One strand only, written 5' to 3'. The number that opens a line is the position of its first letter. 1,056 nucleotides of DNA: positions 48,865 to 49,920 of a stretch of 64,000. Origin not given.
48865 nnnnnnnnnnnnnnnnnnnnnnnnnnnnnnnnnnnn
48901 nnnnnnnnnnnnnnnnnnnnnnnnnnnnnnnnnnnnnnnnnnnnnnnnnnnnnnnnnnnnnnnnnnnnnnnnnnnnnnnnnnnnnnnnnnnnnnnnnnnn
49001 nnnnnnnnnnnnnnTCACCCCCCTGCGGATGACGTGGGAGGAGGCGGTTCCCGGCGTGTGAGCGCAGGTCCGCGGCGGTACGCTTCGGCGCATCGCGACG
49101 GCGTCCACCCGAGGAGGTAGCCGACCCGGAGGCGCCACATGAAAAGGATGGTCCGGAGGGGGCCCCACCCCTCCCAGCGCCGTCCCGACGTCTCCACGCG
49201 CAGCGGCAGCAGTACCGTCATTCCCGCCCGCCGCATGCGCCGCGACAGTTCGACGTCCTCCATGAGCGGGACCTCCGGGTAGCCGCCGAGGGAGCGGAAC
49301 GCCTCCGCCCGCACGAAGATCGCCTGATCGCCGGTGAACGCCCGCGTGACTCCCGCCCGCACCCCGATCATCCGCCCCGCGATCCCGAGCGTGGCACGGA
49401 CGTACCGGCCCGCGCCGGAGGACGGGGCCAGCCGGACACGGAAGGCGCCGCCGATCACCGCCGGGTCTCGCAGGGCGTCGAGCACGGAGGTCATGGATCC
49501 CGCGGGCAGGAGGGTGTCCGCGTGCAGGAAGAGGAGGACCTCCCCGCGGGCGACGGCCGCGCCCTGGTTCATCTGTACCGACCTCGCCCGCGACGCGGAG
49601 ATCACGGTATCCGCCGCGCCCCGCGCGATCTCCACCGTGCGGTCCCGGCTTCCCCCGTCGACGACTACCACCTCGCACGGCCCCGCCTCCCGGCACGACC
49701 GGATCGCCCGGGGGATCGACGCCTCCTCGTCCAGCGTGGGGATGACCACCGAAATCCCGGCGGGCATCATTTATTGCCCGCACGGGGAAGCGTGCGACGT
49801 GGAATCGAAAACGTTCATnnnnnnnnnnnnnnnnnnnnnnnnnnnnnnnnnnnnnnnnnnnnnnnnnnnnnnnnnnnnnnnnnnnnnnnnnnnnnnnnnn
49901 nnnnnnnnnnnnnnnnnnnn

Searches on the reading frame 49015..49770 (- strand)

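Call 91: search_protein_families(library=pfam, proteins=[window:49015-49770:-], max_evalue=0.001)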
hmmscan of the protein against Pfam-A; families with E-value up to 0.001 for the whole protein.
window:49015-49770:- (251 aa): 4 families
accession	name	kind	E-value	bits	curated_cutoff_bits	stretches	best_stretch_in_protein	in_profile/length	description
PF00535.33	Glycos_transf_2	-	1.6e-19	70.9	23.3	1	7-112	1-118/168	Glycosyl transferase family 2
PF13641.12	Glyco_tranf_2_3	-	1.1e-08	35.9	27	1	4-187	2-202/230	Glycosyltransferase like family 2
PF13506.12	Glyco_transf_21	-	1.5e-06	28.2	21.7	1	63-197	18-157/174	Glycosyl transferase family 21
PF13632.12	Glyco_trans_2_3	-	0.00025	21.3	27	1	80-188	3-115/198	Glycosyl transferase family group 2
